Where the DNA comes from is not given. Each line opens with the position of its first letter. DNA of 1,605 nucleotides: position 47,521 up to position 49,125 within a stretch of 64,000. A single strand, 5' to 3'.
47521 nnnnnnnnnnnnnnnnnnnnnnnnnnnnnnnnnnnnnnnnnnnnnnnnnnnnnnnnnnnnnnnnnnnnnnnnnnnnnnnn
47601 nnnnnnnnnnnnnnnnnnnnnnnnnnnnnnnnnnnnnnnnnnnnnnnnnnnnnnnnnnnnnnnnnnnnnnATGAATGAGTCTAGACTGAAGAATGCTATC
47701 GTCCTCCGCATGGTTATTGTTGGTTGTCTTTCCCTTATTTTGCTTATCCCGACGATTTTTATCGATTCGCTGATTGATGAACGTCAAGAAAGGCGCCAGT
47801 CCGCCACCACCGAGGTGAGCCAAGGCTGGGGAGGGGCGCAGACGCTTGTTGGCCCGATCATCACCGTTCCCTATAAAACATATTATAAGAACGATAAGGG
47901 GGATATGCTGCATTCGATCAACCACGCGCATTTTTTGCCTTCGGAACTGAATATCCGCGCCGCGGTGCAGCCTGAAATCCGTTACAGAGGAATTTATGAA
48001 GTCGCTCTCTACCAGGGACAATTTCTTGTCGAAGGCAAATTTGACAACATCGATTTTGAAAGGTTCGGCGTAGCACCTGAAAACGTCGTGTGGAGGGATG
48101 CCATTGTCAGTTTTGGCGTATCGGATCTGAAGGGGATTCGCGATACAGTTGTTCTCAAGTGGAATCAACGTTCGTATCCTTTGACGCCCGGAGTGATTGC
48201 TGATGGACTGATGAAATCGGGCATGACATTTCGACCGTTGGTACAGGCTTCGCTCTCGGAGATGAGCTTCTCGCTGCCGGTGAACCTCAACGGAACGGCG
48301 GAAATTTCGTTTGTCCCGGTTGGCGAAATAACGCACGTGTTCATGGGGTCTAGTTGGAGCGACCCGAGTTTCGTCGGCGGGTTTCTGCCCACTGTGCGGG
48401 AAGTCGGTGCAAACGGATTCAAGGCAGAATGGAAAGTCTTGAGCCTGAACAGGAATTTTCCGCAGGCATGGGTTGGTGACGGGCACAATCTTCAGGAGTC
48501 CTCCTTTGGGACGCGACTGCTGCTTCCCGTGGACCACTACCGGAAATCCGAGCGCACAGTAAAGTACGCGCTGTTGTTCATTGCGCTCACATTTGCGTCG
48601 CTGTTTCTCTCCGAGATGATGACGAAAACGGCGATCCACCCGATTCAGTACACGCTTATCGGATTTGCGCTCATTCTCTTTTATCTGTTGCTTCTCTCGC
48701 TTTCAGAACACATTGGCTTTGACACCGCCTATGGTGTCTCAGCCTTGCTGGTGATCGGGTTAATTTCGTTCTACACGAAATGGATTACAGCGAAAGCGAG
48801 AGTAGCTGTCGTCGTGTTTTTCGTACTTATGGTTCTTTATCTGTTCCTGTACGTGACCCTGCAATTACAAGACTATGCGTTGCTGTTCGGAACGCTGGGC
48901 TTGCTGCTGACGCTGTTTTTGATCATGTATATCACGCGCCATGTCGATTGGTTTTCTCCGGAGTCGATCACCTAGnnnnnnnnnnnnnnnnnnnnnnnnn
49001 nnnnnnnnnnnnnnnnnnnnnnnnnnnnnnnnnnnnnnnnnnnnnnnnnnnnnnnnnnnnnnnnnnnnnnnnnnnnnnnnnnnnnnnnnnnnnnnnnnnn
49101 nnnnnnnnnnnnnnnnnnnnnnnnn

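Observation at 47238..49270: Two direct copies of a highly structured repeat of about 250 bp flanking the creD-like gene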

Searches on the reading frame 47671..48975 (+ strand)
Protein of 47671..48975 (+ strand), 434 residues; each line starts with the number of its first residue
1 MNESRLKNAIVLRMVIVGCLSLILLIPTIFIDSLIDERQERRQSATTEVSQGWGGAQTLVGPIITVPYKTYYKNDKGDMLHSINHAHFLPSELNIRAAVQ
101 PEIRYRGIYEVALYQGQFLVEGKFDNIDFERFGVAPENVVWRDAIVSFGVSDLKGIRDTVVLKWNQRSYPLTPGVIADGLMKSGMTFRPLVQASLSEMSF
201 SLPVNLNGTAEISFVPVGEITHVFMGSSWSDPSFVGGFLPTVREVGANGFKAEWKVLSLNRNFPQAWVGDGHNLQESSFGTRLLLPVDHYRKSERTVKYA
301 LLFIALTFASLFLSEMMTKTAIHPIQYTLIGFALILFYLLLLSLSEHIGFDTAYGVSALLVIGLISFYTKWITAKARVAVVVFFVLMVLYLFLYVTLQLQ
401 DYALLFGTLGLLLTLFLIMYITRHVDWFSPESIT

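Call 11: search_protein_families(library=pfam, proteins=[window:47671-48975:+])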
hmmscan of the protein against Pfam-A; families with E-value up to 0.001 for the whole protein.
window:47671-48975:+ (434 aa): 1 family
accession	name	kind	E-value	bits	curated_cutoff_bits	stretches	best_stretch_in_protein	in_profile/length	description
PF06123.17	CreD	-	5.7e-150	500.3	23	1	10-427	2-427/428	Inner membrane protein CreD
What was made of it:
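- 47671..48975 (+): creD gene, bracketed by copies A and B. Pfam CreD, E = 6e-150 (call 11).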

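Call 26: find_homologous_proteins(query=window:47671-48975:+, max_evalue=1e-40)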
Query window:47671-48975:+ (434 aa): 4301 proteins with E <= 1e-40 among 8000 candidates; the best 120 are listed.
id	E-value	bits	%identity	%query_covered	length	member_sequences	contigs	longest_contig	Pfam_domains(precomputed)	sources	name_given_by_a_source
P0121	3.5e-286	967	100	100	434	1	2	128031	PF06123.18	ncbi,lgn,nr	ncbi:MAG: cell envelope integrity protein CreD [Ignavibacteriae bacterium]|nr:cell envelope integrit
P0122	4.9e-190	650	67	100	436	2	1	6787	PF06123.18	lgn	-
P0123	2.6e-181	621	62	100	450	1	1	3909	PF06123.18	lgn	-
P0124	4.3e-179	614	62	100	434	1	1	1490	PF06123.18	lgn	-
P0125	7.6e-179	613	61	100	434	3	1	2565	PF06123.18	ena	-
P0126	2.4e-177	608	60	100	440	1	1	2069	PF06123.18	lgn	-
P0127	7.9e-177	607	61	100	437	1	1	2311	PF06123.18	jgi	jgi:inner membrane protein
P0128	2.0e-174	599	60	100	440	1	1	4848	PF06123.18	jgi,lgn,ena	-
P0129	6.4e-173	594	60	100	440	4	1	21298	PF06123.18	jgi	-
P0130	9.2e-173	593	58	99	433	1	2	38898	PF06123.18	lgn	-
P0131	4.1e-172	591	58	99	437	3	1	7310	PF06123.18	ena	-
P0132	5.5e-171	587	58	99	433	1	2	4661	PF06123.18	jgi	jgi:inner membrane protein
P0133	1.9e-170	585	58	99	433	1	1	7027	PF06123.18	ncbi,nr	ncbi:MAG: hypothetical protein HW412_1998 [Bacteroidetes bacterium]|nr:hypothetical protein [Bactero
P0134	3.0e-170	585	58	99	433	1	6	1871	PF06123.18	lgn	-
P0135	3.2e-170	585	60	99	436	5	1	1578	PF06123.18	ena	-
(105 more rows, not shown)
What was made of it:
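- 47671..48975 (+): Identical protein P0121 (call 26).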

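Call 34: find_encoding_contigs(protein=P0121, flank=10000, max_places=5)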
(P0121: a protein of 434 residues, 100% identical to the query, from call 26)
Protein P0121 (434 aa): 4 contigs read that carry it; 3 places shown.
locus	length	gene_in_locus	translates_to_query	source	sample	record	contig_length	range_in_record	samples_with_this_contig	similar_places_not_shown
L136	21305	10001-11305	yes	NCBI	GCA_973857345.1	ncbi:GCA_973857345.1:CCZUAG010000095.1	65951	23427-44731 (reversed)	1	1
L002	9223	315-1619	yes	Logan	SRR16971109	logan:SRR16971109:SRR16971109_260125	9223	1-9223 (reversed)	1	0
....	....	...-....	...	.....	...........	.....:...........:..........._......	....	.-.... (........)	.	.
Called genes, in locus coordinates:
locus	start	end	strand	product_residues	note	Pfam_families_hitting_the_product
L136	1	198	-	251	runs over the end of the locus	PF13505:OMP_b-brl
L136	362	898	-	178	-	-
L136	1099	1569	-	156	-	PF06271:RDD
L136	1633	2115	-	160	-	-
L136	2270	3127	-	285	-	-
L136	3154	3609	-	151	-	PF05154:TM2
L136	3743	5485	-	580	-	PF05833:NFACT_N, PF18297:NFACT-R_2 (faint), PF05670:NFACT-R_1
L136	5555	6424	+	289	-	PF03755:YicC-like_N, PF08340:YicC-like_C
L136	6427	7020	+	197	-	PF00625:Guanylate_kin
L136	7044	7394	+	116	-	PF01192:RNA_pol_Rpb6 (weak)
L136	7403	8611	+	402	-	PF02441:Flavoprotein, PF04127:DFP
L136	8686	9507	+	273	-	PF03167:UDG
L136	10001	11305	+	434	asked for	PF06123:CreD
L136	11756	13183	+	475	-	PF00772:DnaB, PF13481:AAA_25, PF03796:DnaB_C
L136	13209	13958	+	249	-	-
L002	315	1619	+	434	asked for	PF06123:CreD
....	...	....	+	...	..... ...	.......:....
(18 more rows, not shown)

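Call 35: find_encoding_contigs(protein=P0122, flank=10000, max_places=4)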
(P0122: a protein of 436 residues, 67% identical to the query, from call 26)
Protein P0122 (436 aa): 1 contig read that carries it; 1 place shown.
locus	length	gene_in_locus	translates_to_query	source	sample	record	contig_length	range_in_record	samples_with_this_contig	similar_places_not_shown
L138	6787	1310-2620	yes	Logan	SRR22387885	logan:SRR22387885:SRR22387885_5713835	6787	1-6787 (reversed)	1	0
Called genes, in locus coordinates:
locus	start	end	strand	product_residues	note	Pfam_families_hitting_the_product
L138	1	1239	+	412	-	?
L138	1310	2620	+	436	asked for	PF06123:CreD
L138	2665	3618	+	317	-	-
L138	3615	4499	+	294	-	-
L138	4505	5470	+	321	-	PF13480:Acetyltransf_6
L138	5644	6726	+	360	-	PF13524:Glyco_trans_1_2 (weak)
